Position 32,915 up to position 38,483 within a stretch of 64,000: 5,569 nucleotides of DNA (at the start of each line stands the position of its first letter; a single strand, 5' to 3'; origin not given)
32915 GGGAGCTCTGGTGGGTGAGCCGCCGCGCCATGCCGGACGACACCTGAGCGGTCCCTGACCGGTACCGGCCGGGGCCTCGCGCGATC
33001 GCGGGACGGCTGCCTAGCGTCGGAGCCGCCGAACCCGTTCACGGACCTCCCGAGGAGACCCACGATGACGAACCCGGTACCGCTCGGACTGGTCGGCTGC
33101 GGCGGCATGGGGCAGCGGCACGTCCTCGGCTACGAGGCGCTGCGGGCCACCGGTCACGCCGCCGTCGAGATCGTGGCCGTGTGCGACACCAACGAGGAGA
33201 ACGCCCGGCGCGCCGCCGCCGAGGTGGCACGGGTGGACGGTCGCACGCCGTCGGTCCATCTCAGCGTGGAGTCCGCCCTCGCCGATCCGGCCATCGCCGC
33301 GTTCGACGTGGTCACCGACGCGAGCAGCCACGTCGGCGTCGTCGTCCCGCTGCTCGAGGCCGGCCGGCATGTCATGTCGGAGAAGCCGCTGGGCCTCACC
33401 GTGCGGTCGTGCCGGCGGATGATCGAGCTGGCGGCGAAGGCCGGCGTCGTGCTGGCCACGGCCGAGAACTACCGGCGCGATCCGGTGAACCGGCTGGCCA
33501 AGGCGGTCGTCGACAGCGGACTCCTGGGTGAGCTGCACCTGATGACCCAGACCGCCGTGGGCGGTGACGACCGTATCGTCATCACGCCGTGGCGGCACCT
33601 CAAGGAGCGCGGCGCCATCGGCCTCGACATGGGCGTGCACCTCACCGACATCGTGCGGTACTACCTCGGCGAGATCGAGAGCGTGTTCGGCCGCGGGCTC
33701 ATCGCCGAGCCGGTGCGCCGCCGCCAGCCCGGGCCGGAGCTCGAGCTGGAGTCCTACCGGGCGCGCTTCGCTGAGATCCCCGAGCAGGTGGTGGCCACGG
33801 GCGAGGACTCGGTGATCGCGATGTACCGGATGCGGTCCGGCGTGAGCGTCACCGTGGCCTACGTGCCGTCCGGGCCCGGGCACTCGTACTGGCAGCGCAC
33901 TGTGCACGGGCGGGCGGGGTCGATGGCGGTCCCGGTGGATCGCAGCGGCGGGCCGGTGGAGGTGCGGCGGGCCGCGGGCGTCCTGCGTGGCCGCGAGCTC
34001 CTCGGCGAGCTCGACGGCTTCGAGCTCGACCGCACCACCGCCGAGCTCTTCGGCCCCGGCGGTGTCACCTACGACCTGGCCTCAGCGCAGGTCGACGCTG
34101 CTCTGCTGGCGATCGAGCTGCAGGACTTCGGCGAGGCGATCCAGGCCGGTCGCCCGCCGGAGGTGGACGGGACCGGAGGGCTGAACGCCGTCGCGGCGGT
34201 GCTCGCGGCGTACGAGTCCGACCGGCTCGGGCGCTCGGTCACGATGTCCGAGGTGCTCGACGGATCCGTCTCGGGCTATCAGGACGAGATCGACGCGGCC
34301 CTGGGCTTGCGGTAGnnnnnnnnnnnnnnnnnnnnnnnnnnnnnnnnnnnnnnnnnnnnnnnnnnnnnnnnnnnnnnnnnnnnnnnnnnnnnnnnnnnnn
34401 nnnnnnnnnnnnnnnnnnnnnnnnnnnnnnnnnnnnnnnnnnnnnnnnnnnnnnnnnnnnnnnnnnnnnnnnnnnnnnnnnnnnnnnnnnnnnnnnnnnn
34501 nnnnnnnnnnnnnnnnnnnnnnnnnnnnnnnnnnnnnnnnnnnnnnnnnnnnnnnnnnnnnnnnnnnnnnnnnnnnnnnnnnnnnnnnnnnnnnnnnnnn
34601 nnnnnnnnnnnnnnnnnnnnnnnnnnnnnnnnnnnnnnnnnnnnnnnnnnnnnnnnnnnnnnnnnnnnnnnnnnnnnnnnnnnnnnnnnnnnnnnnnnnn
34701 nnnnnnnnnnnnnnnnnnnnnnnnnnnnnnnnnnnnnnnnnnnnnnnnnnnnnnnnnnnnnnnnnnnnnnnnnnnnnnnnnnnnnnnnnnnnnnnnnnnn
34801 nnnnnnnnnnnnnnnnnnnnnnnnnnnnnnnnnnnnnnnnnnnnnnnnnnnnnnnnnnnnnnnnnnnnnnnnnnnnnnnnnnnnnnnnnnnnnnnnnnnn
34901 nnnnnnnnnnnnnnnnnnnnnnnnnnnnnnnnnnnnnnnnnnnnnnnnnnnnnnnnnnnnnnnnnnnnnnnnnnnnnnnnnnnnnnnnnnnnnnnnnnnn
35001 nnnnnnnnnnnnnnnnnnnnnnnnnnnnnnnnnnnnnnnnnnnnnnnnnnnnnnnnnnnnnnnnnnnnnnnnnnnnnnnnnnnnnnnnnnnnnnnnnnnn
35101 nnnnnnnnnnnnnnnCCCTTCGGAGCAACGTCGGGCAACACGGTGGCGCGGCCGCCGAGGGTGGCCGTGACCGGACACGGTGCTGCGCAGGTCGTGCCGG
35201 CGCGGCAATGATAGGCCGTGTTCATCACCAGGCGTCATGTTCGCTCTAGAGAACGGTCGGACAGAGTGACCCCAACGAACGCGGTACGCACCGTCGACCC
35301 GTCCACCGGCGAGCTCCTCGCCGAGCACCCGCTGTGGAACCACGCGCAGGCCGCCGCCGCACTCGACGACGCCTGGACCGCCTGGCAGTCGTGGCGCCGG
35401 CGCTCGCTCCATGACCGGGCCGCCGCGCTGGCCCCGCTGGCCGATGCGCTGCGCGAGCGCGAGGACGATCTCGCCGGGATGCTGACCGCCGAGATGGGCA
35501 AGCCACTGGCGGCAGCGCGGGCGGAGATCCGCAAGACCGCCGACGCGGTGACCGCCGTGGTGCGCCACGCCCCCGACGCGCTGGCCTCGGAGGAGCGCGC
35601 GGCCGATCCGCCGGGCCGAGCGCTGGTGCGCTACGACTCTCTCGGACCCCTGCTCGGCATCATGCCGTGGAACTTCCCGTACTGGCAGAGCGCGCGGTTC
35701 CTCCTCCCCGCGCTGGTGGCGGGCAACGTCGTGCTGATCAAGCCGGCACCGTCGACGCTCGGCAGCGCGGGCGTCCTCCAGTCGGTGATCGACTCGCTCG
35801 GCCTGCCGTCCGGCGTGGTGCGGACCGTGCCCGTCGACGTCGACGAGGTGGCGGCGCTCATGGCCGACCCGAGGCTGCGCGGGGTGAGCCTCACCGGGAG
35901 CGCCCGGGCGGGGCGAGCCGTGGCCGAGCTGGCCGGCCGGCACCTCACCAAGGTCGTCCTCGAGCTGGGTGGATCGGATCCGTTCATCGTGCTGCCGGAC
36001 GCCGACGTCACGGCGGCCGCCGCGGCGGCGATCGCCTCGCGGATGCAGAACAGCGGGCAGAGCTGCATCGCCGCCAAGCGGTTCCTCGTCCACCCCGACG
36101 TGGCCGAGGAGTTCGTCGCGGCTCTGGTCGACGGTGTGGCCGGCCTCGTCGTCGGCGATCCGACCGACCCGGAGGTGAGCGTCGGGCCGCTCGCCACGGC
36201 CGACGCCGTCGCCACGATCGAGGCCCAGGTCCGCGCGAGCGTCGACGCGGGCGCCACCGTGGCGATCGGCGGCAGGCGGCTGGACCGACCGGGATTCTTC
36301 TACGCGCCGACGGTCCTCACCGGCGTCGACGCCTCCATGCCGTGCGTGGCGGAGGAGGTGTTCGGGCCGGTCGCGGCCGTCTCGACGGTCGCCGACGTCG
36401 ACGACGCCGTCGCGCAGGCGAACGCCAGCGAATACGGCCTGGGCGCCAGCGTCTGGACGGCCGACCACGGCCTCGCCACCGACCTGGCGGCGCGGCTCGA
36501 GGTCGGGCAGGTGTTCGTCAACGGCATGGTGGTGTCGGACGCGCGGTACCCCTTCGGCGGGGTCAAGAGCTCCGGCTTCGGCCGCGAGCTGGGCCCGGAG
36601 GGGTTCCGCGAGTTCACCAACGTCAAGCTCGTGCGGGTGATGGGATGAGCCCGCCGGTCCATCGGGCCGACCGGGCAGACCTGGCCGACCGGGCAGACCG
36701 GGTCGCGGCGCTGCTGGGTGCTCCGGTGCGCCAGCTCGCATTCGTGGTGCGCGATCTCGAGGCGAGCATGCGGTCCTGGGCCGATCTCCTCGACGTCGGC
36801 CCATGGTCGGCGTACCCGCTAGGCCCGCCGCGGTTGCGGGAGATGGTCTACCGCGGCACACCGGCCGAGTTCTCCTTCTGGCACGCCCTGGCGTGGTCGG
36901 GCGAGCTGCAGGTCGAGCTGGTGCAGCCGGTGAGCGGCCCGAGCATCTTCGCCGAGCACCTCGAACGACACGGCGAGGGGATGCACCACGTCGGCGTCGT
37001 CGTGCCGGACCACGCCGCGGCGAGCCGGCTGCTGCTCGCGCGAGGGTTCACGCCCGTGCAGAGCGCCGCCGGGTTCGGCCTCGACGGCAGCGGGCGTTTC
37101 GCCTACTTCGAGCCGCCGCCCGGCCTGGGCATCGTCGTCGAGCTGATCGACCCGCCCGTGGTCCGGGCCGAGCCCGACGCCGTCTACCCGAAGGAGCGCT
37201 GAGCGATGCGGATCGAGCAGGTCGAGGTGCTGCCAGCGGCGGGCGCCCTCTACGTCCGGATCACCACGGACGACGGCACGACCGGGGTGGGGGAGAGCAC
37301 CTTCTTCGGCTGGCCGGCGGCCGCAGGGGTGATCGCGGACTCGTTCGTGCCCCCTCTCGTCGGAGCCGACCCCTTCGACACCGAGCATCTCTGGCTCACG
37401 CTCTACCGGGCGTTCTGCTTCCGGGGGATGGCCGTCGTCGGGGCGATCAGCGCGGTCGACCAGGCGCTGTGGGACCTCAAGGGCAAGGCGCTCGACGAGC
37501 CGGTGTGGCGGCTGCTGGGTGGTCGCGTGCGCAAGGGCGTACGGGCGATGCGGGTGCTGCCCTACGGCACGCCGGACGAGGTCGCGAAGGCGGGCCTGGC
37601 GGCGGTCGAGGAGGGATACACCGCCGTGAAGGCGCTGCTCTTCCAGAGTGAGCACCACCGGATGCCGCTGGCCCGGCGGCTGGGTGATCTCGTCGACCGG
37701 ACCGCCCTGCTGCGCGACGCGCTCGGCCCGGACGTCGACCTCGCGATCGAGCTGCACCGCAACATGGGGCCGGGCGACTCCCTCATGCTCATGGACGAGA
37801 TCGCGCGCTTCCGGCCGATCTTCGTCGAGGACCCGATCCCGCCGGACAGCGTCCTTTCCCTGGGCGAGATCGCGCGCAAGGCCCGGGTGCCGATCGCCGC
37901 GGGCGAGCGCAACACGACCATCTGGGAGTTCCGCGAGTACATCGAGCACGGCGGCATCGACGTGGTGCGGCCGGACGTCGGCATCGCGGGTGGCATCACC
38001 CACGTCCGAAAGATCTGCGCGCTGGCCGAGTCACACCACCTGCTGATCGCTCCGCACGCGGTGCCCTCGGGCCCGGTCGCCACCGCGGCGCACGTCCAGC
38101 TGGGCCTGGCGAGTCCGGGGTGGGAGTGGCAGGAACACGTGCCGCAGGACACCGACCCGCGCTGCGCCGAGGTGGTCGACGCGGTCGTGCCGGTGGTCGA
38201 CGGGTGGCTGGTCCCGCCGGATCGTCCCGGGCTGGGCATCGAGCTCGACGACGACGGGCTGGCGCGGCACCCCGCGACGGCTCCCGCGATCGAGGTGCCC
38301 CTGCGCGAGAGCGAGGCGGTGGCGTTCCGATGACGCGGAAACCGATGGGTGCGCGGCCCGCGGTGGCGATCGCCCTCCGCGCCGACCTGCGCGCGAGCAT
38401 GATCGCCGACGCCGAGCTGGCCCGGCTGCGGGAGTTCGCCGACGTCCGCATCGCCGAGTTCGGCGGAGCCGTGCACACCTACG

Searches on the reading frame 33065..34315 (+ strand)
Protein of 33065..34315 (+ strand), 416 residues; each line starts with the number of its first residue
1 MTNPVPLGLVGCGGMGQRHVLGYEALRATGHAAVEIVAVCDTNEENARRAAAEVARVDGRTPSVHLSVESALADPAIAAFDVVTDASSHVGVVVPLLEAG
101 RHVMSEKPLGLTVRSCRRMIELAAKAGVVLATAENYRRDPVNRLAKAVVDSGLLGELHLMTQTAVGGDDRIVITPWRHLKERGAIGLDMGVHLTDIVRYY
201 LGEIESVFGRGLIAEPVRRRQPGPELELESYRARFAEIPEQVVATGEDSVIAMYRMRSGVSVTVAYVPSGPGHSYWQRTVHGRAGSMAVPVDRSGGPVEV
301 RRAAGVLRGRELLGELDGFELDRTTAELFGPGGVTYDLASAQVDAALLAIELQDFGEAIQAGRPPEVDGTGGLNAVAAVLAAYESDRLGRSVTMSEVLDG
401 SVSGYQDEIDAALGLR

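Call 9: search_protein_families(library=pfam, proteins=[window:33065-34315:+], max_evalue=0.001)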
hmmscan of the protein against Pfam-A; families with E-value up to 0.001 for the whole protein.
window:33065-34315:+ (416 aa): 3 families
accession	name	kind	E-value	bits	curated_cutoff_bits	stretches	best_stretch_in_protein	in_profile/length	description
PF01408.29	GFO_IDH_MocA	-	1.4e-19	71.4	24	1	8-131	4-117/120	Oxidoreductase family, NAD-binding Rossmann fold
PF22725.1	GFO_IDH_MocA_C3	-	4.1e-13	49.8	27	1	143-287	2-123/124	GFO/IDH/MocA C-terminal domain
PF02894.22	GFO_IDH_MocA_C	-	2.2e-07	31.3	22.9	1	149-394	4-218/218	Oxidoreductase family, C-terminal alpha/beta domain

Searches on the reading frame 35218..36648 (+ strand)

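Call 9: search_protein_families(library=pfam, proteins=[window:35218-36648:+], max_evalue=0.001)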
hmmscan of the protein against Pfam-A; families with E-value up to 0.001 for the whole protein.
window:35218-36648:+ (476 aa): 1 family
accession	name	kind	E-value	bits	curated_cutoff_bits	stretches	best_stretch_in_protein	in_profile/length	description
PF00171.27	Aldedh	-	5.7e-136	454.2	23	1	22-472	8-461/461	Aldehyde dehydrogenase family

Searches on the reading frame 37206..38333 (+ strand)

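Call 9: search_protein_families(library=pfam, proteins=[window:37206-38333:+], max_evalue=0.001)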
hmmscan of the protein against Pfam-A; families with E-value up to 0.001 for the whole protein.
window:37206-38333:+ (375 aa): 2 families
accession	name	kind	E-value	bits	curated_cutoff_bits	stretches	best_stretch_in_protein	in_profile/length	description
PF13378.12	MR_MLE_C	-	1.8e-54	185.2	29.4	1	131-350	7-218/219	Enolase C-terminal domain-like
PF02746.21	MR_MLE_N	-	1.8e-18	67.3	22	1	16-105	30-117/117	Mandelate racemase / muconate lactonizing enzyme, N-terminal domain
